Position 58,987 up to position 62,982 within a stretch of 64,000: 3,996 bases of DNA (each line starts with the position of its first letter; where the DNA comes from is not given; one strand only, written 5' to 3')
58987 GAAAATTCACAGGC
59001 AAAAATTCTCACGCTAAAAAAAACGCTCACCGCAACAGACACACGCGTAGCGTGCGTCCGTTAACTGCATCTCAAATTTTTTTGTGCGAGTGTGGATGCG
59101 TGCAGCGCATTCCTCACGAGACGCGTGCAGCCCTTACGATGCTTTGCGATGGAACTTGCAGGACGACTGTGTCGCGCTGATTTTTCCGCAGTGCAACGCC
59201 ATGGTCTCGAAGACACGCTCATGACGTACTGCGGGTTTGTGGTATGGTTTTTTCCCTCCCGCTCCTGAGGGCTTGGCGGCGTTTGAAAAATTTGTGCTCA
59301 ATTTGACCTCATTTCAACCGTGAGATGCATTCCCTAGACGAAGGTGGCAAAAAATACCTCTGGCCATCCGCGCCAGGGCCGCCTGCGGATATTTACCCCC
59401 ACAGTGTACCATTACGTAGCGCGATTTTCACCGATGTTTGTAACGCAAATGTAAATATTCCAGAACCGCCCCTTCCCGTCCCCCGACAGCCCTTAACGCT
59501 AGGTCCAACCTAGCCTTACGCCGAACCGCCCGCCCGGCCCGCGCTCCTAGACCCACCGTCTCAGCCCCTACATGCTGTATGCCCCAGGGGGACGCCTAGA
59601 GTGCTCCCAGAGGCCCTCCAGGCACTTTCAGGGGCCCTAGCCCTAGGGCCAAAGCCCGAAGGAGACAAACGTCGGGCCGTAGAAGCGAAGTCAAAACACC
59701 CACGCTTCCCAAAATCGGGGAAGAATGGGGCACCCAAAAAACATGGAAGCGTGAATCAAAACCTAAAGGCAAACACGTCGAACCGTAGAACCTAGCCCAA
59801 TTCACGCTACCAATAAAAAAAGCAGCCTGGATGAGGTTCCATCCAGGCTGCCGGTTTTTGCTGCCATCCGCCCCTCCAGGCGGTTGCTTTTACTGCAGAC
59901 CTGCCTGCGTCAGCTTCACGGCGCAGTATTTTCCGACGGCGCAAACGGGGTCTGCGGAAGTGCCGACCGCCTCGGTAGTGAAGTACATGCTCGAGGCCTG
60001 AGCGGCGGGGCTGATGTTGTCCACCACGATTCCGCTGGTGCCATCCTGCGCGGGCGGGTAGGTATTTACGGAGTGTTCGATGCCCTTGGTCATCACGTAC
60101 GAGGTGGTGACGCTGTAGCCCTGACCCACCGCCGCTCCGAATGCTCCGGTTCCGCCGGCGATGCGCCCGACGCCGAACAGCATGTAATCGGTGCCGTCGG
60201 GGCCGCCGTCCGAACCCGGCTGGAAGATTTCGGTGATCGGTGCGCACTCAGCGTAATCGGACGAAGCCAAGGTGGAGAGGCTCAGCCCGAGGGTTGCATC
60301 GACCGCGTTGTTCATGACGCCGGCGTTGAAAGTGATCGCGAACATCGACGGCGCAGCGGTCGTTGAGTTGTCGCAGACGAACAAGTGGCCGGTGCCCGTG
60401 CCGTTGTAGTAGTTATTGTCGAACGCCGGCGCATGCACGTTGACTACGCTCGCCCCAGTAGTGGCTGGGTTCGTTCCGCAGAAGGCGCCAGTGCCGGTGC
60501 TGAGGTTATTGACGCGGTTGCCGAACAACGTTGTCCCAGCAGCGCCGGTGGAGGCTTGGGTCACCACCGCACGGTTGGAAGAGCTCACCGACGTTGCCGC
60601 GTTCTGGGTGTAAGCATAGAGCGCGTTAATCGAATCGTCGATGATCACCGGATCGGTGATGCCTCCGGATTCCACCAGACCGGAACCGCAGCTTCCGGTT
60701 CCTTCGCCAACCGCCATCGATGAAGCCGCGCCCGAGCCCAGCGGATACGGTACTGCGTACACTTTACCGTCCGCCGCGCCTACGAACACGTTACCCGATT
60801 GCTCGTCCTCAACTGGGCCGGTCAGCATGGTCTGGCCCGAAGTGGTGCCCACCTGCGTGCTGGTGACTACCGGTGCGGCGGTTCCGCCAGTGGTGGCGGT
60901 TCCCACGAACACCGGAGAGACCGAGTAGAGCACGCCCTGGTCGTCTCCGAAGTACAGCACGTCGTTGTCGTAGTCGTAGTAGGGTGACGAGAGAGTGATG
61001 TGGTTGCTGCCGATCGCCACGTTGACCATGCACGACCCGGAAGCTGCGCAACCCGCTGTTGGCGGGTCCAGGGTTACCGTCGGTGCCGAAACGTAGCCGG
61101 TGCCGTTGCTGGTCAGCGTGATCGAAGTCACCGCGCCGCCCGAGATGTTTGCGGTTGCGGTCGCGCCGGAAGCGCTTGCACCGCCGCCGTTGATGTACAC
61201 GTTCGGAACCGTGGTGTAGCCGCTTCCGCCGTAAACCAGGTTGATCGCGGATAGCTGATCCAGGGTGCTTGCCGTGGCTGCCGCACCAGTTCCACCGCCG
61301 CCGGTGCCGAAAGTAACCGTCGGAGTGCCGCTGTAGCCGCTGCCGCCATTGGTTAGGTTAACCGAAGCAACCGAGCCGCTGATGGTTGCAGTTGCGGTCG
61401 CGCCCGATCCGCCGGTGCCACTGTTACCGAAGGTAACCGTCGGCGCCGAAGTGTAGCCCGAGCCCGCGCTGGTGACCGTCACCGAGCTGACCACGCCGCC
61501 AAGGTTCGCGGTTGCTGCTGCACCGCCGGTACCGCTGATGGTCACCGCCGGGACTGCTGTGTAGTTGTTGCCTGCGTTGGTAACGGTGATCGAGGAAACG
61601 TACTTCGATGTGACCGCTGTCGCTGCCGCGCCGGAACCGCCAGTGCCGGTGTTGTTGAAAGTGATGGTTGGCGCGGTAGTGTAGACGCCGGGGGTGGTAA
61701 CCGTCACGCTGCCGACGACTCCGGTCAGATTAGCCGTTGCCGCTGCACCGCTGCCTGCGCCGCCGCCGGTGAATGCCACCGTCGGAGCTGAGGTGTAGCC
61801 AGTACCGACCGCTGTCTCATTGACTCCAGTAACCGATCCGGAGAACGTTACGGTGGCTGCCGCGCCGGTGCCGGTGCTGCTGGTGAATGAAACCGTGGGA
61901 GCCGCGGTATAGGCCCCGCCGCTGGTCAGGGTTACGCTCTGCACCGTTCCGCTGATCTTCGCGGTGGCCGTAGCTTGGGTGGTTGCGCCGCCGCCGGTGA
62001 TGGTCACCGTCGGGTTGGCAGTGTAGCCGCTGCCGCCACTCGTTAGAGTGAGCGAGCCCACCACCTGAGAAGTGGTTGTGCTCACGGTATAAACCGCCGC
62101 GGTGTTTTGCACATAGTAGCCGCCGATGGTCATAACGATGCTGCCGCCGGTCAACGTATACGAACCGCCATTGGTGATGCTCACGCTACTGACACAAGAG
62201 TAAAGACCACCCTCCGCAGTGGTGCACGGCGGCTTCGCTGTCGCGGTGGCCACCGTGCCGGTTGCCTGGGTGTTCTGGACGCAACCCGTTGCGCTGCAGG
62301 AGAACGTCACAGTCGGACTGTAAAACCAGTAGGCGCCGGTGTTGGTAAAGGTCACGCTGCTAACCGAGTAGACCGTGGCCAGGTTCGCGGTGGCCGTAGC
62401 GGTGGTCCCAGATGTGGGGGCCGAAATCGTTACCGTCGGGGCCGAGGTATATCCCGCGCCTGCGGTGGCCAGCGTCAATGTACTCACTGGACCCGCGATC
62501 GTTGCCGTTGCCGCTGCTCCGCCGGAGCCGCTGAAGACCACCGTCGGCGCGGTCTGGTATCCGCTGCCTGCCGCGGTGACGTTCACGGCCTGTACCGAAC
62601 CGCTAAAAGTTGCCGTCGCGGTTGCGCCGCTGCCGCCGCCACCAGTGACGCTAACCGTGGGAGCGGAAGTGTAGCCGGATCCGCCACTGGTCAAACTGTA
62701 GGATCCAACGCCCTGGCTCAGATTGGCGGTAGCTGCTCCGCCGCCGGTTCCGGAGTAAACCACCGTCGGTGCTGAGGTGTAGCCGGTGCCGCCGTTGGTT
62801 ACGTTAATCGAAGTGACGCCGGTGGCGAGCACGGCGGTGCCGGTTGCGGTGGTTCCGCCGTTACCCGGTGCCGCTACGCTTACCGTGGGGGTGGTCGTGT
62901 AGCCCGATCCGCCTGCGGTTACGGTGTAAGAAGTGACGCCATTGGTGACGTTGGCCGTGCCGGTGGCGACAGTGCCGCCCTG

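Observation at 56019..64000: Two paralogous giant secreted proteins with a shared Cys-containing extreme C-terminus directly upstream of the maturase operon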

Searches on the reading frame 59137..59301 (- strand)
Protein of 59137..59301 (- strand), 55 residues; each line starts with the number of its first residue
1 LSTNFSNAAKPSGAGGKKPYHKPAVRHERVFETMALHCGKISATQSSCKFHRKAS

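Call 29: search_protein_families(library=ncbifam, proteins=[window:59137-59301:-], max_evalue=10)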
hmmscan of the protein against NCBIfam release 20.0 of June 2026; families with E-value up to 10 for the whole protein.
seq(55 aa): 0 families

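Call 30: search_protein_families(library=pfam, proteins=[window:59137-59301:-], max_evalue=10)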
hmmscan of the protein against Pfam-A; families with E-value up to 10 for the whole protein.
seq(55 aa): 0 families

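Call 75: find_homologous_proteins(query=window:59137-59301:-, max_evalue=0.01)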
Query seq(55 aa) (55 aa): 59 proteins with E <= 0.01 among 59 candidates.
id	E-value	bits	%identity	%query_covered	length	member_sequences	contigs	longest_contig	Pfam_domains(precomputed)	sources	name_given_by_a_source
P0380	2.2e-27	110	95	100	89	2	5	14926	-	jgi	jgi:hypothetical protein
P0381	3.3e-22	94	82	100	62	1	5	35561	-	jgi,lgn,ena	jgi:hypothetical protein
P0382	8.4e-15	71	74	85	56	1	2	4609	-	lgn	-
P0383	1.5e-14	70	83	73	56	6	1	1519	-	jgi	jgi:hypothetical protein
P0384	5.8e-14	69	77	80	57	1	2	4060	-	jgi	jgi:hypothetical protein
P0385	1.6e-13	67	81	58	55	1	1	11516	-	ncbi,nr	ncbi:MAG TPA: hypothetical protein VEU31_00635 [Candidatus Acidoferrales bacterium]|nr:hypothetical 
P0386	6.4e-13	65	78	73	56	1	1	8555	-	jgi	jgi:hypothetical protein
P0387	8.4e-13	65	69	84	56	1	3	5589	-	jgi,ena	-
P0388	9.2e-13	65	68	85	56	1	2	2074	-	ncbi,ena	-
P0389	1.2e-12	65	59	98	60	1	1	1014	-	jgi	-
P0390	1.4e-12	64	71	76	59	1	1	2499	-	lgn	-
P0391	1.4e-12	64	60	100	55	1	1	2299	-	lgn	-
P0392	1.6e-12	64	79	71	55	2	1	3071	-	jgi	jgi:hypothetical protein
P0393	2.7e-12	63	69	76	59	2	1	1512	-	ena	-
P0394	3.0e-12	63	68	87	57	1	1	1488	-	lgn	-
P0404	6.1e-12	62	78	73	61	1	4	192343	-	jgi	jgi:hypothetical protein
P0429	1.1e-10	58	74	71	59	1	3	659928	-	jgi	jgi:hypothetical protein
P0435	1.3e-9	55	68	73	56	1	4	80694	-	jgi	jgi:hypothetical protein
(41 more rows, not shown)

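Call 76: find_encoding_contigs(protein=P0429, flank=7000, max_places=2)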
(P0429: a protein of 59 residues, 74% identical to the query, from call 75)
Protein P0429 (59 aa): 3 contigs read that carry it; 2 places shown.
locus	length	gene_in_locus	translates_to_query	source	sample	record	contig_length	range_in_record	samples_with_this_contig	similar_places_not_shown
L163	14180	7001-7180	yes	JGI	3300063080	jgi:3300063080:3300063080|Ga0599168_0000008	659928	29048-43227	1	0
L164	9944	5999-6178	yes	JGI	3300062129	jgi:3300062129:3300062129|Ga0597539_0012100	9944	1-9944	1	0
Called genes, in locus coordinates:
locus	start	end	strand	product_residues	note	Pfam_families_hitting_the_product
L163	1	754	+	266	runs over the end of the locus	-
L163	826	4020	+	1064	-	PF14870:PSII_BNR (faint), PF02012:BNR (faint), PF15902:Sortilin-Vps10, PF13088:BNR_2 (faint), PF15902:Sortilin-Vps10 (weak)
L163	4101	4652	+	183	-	PF05163:DinB (weak), PF12867:DinB_2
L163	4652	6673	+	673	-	PF17899:Peptidase_M61_N, PF05299:Peptidase_M61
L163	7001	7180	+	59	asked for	-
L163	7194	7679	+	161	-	-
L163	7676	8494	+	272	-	PF27840:ScmC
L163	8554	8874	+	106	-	PF05402:PqqD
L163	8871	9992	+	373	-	PF04055:Radical_SAM, PF13186:SPASM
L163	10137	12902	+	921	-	-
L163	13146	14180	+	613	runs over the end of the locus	-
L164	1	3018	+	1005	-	?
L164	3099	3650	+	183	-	PF05163:DinB (weak), PF12867:DinB_2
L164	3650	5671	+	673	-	PF17899:Peptidase_M61_N, PF05299:Peptidase_M61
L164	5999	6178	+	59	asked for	-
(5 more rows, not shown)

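Call 77: find_encoding_contigs(protein=P0404, flank=7000, max_places=2)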
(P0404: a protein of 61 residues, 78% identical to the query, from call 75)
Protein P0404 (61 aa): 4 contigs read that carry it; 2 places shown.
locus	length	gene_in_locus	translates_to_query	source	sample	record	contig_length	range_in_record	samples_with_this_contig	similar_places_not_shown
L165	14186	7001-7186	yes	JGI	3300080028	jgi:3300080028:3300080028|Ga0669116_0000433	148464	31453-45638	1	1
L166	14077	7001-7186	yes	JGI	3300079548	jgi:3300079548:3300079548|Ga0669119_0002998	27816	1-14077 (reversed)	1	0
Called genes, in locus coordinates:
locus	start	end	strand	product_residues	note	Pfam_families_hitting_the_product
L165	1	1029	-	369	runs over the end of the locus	PF21783:YNCE (faint), PF23414:Beta-prop_EML_2 (faint), PF02239:Cytochrom_D1 (faint), PF25171:Beta-prop_WDR36-Utp21_1st (faint), PF25174:Beta-prop_THOC3 (weak), PF25173:Beta-prop_WDR3_1st (faint)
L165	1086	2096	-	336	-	PF04909:Amidohydro_2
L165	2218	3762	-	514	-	PF00497:SBP_bac_3, PF01464:SLT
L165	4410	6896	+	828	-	-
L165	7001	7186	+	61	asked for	-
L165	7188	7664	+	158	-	PF00717:Peptidase_S24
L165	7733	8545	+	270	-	PF27840:ScmC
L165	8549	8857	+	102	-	PF05402:PqqD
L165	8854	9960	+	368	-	PF19238:Radical_SAM_2 (faint), PF04055:Radical_SAM, PF13186:SPASM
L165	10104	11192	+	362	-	PF14907:NTP_transf_5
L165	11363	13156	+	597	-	PF13304:AAA_21 (faint), PF00005:ABC_tran, PF02463:SMC_N (faint)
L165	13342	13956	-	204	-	PF01066:CDP-OH_P_transf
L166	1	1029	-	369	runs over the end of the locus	PF21783:YNCE (faint), PF23414:Beta-prop_EML_2 (faint), PF02239:Cytochrom_D1 (faint), PF25171:Beta-prop_WDR36-Utp21_1st (faint), PF25174:Beta-prop_THOC3 (weak), PF25173:Beta-prop_WDR3_1st (faint)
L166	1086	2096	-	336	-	PF04909:Amidohydro_2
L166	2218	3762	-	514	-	PF00497:SBP_bac_3, PF01464:SLT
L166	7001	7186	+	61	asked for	-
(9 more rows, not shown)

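Call 78: find_encoding_contigs(protein=P0435, flank=7000, max_places=2)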
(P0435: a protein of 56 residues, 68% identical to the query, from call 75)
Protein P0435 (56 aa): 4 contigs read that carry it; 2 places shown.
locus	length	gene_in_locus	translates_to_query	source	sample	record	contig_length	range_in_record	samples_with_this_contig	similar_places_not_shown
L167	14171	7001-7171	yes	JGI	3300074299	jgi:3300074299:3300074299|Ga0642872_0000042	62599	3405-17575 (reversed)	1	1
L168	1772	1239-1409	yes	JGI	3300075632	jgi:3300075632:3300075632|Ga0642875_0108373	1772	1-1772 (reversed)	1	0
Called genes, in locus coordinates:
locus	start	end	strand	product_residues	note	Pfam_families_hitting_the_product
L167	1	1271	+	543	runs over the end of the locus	-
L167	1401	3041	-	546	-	PF00069:Pkinase, PF07714:PK_Tyr_Ser-Thr, PF06293:Kdo (weak), PF03109:ABC1 (weak), PF04972:BON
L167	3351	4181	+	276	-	PF08238:Sel1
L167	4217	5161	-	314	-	PF00532:Peripla_BP_1, PF13407:Peripla_BP_4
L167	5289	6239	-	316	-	PF00294:PfkB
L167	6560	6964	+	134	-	PF05402:PqqD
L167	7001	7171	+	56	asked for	-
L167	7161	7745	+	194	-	PF00717:Peptidase_S24 (weak)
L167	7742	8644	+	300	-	PF27840:ScmC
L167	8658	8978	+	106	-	PF05402:PqqD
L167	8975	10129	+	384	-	PF04055:Radical_SAM, PF13186:SPASM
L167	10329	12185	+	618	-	-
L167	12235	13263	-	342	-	PF18152:DAHP_snth_FXD, PF00793:DAHP_synth_1, PF03102:NeuB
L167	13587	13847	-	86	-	-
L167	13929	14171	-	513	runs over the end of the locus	PF00361:Proton_antipo_M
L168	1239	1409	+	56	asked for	-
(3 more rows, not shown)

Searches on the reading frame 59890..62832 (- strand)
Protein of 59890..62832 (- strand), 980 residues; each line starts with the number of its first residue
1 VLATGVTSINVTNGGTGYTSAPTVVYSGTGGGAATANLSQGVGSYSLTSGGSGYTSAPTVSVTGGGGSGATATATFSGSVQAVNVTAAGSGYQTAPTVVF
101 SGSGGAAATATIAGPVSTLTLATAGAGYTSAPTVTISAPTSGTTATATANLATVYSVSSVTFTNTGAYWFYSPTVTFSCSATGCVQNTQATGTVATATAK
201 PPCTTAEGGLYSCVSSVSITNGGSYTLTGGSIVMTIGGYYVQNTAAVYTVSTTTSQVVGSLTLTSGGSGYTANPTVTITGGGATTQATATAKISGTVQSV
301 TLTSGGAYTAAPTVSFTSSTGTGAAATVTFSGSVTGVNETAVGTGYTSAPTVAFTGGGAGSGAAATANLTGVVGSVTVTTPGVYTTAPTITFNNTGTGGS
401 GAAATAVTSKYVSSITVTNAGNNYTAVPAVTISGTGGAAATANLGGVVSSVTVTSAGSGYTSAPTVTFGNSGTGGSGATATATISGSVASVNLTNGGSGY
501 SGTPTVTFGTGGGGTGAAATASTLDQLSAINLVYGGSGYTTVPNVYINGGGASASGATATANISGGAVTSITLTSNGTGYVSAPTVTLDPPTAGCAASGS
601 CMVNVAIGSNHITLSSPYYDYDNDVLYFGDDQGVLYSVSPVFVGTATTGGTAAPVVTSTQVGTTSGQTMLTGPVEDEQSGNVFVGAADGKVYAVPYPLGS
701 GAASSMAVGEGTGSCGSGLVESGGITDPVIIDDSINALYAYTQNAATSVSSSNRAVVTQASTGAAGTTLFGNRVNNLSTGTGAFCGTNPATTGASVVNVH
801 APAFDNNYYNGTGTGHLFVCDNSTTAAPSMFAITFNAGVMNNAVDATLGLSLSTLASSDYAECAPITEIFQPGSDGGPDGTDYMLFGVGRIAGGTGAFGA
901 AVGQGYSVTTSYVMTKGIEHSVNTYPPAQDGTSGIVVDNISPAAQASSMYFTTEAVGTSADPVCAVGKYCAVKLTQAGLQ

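Call 6: search_protein_families(library=ncbifam, proteins=[window:59890-62832:-], max_evalue=0.01)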
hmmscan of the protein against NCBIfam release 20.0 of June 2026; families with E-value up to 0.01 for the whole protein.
window:59890-62832:- (980 aa): 0 families

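Call 7: search_protein_families(library=pfam, proteins=[window:59890-62832:-], max_evalue=0.01)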
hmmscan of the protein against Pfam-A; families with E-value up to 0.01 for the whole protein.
window:59890-62832:- (980 aa): 0 families
